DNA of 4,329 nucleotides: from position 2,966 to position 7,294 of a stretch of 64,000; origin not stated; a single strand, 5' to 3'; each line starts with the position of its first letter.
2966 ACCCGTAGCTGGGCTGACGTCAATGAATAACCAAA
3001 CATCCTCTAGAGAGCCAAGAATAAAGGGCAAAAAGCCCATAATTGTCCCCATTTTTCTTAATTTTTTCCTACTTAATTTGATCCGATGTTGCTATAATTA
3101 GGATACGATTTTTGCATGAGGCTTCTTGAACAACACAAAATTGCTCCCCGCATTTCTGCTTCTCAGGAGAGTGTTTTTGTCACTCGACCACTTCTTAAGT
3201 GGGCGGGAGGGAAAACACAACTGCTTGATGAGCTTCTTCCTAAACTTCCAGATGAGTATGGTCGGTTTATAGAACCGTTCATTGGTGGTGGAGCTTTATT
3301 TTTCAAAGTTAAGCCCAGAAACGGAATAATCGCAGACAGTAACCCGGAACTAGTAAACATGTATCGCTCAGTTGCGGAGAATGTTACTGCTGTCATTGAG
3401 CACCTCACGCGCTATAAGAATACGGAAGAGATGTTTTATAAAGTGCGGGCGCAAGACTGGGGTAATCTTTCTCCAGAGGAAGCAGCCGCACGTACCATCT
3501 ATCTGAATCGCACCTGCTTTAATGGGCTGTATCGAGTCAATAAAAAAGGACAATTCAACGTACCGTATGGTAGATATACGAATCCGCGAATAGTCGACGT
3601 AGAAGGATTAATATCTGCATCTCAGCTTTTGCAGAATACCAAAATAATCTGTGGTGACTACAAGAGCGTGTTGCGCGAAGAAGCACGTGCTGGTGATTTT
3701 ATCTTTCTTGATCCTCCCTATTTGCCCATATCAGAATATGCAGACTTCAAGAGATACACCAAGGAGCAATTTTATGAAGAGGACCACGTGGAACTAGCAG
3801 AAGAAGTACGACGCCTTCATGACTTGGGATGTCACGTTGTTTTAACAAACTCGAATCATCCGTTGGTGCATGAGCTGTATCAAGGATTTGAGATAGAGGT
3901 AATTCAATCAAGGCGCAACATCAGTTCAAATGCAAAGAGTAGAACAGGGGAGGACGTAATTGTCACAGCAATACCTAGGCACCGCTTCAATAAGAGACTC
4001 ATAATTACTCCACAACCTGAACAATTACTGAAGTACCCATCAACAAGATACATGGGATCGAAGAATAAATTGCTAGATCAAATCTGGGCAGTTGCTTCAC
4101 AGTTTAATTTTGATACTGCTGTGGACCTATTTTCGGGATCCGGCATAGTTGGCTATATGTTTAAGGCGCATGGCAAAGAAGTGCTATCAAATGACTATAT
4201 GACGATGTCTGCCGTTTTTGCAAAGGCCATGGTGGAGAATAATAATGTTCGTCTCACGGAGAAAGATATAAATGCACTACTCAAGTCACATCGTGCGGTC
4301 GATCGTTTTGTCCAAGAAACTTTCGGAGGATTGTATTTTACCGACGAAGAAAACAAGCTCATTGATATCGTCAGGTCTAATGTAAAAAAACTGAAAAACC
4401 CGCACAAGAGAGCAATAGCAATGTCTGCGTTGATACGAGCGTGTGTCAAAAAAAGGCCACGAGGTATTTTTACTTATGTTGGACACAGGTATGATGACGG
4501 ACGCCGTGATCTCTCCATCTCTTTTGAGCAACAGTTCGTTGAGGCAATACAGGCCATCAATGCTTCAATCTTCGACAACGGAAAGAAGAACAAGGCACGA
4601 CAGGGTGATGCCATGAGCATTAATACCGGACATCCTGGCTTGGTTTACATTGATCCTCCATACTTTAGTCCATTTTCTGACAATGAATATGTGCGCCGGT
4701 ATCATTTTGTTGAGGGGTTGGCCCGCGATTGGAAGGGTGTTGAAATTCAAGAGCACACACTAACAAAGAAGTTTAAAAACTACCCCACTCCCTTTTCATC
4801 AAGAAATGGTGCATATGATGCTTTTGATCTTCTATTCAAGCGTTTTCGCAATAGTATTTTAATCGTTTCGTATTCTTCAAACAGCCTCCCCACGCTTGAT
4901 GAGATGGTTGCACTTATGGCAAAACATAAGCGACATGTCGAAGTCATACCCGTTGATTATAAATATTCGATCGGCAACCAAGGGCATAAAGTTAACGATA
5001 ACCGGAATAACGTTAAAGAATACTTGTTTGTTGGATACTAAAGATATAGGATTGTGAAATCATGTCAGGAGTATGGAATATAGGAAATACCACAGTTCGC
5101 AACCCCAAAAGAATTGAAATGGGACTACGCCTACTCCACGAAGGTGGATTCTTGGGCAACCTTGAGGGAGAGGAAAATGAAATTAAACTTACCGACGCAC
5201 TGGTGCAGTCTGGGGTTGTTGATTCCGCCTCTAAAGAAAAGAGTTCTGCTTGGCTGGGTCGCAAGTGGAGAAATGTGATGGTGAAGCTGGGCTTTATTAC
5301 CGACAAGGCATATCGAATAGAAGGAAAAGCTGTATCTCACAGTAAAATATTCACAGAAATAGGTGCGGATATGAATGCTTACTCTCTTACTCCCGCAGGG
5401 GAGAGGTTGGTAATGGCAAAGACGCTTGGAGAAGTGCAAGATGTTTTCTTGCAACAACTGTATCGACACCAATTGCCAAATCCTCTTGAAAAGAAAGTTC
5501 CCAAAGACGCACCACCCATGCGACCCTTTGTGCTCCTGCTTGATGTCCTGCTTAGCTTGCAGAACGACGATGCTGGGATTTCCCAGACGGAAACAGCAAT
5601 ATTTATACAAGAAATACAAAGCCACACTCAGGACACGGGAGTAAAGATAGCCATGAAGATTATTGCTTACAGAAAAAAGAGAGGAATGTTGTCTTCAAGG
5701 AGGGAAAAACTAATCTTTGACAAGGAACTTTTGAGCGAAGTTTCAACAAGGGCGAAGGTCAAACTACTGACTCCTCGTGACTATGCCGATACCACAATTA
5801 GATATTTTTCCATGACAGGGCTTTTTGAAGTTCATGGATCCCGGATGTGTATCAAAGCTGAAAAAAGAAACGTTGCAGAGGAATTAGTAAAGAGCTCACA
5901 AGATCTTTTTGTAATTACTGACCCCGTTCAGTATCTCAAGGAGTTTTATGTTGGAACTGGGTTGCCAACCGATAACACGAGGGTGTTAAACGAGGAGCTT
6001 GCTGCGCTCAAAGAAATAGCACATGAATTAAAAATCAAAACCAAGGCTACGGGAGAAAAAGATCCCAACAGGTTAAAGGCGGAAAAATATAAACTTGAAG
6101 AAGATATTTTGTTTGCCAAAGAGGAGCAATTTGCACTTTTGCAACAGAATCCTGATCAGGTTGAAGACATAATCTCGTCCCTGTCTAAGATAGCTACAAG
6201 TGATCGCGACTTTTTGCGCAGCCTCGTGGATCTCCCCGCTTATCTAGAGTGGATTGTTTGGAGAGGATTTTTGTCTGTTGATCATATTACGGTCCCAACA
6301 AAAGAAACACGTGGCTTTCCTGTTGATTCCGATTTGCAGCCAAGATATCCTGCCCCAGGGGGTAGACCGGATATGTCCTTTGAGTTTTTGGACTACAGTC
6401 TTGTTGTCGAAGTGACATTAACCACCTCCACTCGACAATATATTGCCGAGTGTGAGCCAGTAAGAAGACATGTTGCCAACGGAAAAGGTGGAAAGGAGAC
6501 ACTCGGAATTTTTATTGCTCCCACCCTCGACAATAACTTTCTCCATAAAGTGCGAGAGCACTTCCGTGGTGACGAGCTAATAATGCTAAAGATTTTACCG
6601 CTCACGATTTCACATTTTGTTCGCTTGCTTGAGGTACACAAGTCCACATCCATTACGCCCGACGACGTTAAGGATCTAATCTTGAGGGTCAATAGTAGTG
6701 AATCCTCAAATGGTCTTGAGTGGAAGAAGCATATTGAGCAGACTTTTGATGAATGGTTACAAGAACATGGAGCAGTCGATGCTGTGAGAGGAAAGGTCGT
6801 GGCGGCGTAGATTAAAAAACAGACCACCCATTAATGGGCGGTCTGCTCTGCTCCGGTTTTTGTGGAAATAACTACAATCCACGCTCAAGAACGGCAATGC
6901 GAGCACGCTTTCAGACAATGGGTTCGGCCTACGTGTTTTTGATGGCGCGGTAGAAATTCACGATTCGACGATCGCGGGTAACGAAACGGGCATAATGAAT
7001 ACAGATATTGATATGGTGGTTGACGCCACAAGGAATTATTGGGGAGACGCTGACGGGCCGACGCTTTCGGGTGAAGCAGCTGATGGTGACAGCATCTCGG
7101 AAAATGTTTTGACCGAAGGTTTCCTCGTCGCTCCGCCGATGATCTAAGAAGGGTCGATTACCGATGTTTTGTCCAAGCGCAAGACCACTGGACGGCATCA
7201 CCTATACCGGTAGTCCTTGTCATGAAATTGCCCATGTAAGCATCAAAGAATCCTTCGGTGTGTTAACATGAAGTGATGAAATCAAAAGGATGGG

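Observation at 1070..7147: About 5.8-kb AT-richer defense island whose right junction has truncated a beta-helix gene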

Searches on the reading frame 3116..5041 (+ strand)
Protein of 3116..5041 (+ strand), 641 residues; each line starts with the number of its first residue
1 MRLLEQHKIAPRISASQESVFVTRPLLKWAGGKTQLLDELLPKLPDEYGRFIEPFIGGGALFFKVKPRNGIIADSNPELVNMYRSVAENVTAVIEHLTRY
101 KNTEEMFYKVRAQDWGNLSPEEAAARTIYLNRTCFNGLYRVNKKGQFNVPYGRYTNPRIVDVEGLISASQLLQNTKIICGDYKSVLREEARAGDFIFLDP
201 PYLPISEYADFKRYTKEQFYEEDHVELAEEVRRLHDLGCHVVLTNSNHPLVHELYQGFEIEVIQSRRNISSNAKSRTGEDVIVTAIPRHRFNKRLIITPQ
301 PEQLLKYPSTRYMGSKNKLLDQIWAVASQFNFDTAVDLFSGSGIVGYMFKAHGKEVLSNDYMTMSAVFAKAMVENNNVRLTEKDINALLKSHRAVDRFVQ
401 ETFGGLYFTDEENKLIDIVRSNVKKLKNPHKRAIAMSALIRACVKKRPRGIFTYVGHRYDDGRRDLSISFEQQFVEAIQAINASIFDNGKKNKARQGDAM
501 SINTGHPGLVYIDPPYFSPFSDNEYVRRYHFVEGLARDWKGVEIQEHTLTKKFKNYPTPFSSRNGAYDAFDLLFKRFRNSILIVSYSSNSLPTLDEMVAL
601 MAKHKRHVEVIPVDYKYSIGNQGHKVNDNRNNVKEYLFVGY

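Call 3: search_protein_families(library=pfam, proteins=[window:3116-5041:+], max_evalue=0.01)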
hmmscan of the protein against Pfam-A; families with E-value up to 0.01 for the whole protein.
window:3116-5041:+ (641 aa): 3 families
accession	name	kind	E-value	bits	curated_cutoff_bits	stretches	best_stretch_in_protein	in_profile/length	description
PF02086.21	MethyltransfD12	-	2.9e-88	296.3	22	2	29-269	1-253/253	D12 class N6 adenine-specific DNA methyltransferase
PF03602.21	Cons_hypoth95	-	2.9e-06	27.5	24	0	177-203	96-124/182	Conserved hypothetical protein 95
PF10294.15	Methyltransf_16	-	0.0081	16.4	21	0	327-382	42-97/174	Lysine methyltransferase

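Call 19: search_protein_families(library=padloc, proteins=[window:3116-5041:+], max_evalue=0.01)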
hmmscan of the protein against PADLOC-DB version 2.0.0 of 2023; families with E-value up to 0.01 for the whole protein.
window:3116-5041:+ (641 aa): 29 families (the best 25 are shown)
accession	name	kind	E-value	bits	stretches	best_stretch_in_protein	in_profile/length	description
PDLC03261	MTase_II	-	0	1135.6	1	10-641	10-643/643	Type II methyltransferase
PDLC03294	MTase_II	-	7.1e-95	315.7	1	23-278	4-262/272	Type II methyltransferase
PDLC03735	oMTase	-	1.9e-82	274.9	1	22-277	6-272/284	orphan methyltransferase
PDLC03729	oMTase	-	9.2e-66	220.1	1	23-280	4-262/275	orphan methyltransferase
PDLC03266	MTase_II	-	6.8e-62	207.5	1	19-274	10-269/285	Type II methyltransferase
PDLC03287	MTase_II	-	3.9e-45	152.8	2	311-637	2-333/646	Type II methyltransferase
PDLC03247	MTase_II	-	9.8e-35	118.1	1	26-284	5-263/282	Type II methyltransferase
PDLC03344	MTase_II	-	9.6e-31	104.7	1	24-167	4-153/154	Type II methyltransferase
PDLC03385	MTase_II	-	4.3e-30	103.2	1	306-625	5-323/336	Type II methyltransferase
PDLC03257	MTase_II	-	2.3e-29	100.8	1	303-639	6-338/343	Type II methyltransferase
PDLC03298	MTase_II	-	4.9e-28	96.3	1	311-622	3-309/362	Type II methyltransferase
PDLC03383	MTase_II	-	1.3e-27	95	3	133-245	151-260/318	Type II methyltransferase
PDLC03349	MTase_II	-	8.1e-24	82.3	2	128-230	197-298/374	Type II methyltransferase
PDLC03373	MTase_II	-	1.8e-23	81.5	1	306-589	5-281/339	Type II methyltransferase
PDLC03264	MTase_II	-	5.4e-23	79.7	1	23-231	11-224/306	Type II methyltransferase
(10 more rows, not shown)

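Call 20: search_protein_families(library=ncbifam, proteins=[window:3116-5041:+], max_evalue=0.01)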
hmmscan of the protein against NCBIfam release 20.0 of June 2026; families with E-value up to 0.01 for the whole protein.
window:3116-5041:+ (641 aa): 5 families
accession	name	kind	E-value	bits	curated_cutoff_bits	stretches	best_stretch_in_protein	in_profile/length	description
TIGR00571.1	dam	subfamily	1.2e-84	284.2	114.85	1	24-280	2-261/267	Dam family site-specific DNA-(adenine-N6)-methyltransferase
NF008152.0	PRK10904.1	equivalog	1.3e-50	172.3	441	1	24-279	5-261/271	adenine-specific DNA-methyltransferase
NF008572.0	PRK11524.1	equivalog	0.00081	18.6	292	0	173-246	13-88/294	adenine-specific DNA-methyltransferase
TIGR00095.1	TIGR00095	equivalog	0.0014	18.3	117.5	0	471-517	88-135/194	16S rRNA (guanine(966)-N(2))-methyltransferase RsmD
NF011528.0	PRK14968.1-2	equivalog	0.004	16.7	171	0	176-215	93-130/205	putative methyltransferase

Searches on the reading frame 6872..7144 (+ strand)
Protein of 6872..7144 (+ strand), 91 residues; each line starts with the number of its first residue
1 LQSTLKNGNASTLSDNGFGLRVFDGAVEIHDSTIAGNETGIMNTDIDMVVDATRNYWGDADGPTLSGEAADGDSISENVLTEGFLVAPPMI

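Call 9: find_homologous_proteins(query=window:6872-7144:+, max_evalue=0.001)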
Query seq(91 aa) (91 aa): 1 proteins with E <= 0.001 among 2 candidates.
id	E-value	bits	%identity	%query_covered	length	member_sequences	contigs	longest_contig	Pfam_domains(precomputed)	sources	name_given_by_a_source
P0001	2.9e-24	103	100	55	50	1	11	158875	-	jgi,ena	-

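Call 12: search_protein_families(library=pfam, proteins=[window:6872-7144:+], max_evalue=10)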
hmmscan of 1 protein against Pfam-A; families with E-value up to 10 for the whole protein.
seq(91 aa): 0 families

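Call 20: search_protein_families(library=ncbifam, proteins=[window:6872-7144:+], max_evalue=0.01)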
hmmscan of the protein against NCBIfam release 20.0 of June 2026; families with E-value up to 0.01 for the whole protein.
window:6872-7144:+ (91 aa): 0 families

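Call 21: search_protein_representatives(protein=window:6872-7144:+)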
Query: 91 residues. Proteins with E-value up to 0.001 (for the whole library): 329; up to 1e-10: 8; up to 1e-30: 0. The best 150 are listed.
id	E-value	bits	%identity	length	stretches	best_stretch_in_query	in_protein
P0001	9.2e-25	102.9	100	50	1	42-91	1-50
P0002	1.6e-22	95.7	60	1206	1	9-91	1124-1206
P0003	7.6e-15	71.2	41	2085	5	18-87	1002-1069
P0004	1.7e-13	66.9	42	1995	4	13-69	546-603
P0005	4.8e-13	65.4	32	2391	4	11-87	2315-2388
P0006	7.3e-12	61.7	43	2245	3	14-76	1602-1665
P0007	3.8e-11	59.4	37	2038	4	8-85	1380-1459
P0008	1.0e-10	58.0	39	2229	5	15-89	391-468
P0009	1.4e-10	57.5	40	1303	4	23-67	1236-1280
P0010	2.3e-10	56.9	46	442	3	10-80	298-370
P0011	4.4e-10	56.0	43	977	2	23-75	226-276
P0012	4.7e-10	55.9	42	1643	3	10-85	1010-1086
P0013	5.3e-10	55.7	44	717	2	12-70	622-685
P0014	5.7e-10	55.6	47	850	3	12-66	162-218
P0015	1.8e-09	54.0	43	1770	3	7-78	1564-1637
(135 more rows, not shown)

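Call 23: find_encoding_contigs(protein=P0002, flank=10000, max_places=10)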
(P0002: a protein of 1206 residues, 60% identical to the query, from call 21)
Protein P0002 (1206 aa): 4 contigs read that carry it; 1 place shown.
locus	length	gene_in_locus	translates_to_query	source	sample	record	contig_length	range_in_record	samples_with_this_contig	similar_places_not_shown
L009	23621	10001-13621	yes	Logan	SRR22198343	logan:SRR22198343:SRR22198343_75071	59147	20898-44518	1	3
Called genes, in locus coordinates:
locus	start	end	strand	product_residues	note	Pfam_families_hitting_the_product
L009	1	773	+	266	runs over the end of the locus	PF01209:Ubie_methyltran, PF13649:Methyltransf_25, PF08241:Methyltransf_11 (weak)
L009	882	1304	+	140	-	PF04677:CwfJ_C_1 (weak), PF11969:DcpS_C, PF01230:HIT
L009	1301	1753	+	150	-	PF01451:LMWPc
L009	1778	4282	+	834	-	PF00690:Cation_ATPase_N, PF00122:E1-E2_ATPase, PF00702:Hydrolase, PF13246:Cation_ATPase, PF00689:Cation_ATPase_C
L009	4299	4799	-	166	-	PF06009: (weak)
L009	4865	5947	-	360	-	PF01180:DHO_dh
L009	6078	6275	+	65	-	-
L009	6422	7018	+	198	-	-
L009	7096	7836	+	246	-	PF19927:DUF6390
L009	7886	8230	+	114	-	-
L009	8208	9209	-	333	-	PF03824:NicO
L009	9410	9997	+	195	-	-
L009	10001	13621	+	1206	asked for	PF00932:LTD (weak), PF13229:Beta_helix (weak)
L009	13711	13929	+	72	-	PF26604:CBU_0592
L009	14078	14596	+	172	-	-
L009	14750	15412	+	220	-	PF01726:LexA_DNA_bind, PF00717:Peptidase_S24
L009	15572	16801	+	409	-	PF00817:IMS, PF11799:IMS_C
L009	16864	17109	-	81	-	-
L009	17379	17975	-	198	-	PF20803:PaaX_M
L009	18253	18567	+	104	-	-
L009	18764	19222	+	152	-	-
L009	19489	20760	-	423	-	PF00374:NiFeSe_Hases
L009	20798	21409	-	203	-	PF01058:Oxidored_q6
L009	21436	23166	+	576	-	PF01558:POR, PF01855:POR_N, PF02779:Transket_pyr (weak)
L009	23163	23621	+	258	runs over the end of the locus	PF02775:TPP_enzyme_C, PF12367:PFO_beta_C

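Call 30: find_related_loci(query=A2, collection=metagenome_contigs, flank=10000)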
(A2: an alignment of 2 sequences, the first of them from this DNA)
Query A2 (91 aa) in metagenome_contigs; peptide patterns used: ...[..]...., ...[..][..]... (x = any residue, [..] = any of these).
174 stretches matched a pattern; 25 encode a relative of the query (tblastn E <= 1e-3); 25 distinct loci.
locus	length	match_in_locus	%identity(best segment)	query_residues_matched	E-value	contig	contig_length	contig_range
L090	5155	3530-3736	46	13-79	8e-11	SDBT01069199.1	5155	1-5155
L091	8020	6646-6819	44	30-87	6e-9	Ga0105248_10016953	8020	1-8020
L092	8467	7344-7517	44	30-87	2e-8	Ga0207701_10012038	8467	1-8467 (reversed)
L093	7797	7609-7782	42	30-87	2e-8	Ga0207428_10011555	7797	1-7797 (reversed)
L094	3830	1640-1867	36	13-88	3e-8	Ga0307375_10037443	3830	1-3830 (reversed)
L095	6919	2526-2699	42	30-87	6e-8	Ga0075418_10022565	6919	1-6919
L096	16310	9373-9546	42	30-87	5e-8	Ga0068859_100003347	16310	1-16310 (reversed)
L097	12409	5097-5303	37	18-79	2e-6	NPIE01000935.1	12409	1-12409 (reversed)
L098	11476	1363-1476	45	27-63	2e-6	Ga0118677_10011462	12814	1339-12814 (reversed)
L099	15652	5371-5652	38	12-89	4e-6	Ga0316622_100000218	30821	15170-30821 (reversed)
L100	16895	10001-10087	60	34-63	4e-6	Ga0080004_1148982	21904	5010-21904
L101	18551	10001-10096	50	32-63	5e-6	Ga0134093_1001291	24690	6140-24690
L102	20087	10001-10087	60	34-63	4e-6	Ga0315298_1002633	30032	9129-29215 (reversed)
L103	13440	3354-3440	60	34-63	4e-6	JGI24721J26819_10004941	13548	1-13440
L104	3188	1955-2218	29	5-88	4e-6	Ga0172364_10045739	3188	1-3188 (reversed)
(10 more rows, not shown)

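Call 55: search_protein_families(library=pfam, proteins=[P0002, L009:9410-9997:+], max_evalue=0.01)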
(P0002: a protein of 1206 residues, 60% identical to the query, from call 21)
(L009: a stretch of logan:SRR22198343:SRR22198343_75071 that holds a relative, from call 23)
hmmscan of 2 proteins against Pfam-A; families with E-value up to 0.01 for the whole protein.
P0002 (1206 aa): 4 families
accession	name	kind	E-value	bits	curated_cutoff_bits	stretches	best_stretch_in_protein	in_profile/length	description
PF00932.25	LTD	-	1.1e-08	35.8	34.3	1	651-721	5-74/109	Lamin Tail Domain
PF13229.12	Beta_helix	-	1.5e-06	28.4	25.9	1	1031-1166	12-152/158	Right handed beta helix region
PF17936.7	Big_6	-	0.00015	22.4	27.6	1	550-628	13-81/83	Bacterial Ig domain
PF19077.6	Big_13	-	0.00027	21.8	27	1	550-630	27-100/102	Bacterial Ig-like domain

L009:9410-9997:+ (195 aa): 0 families
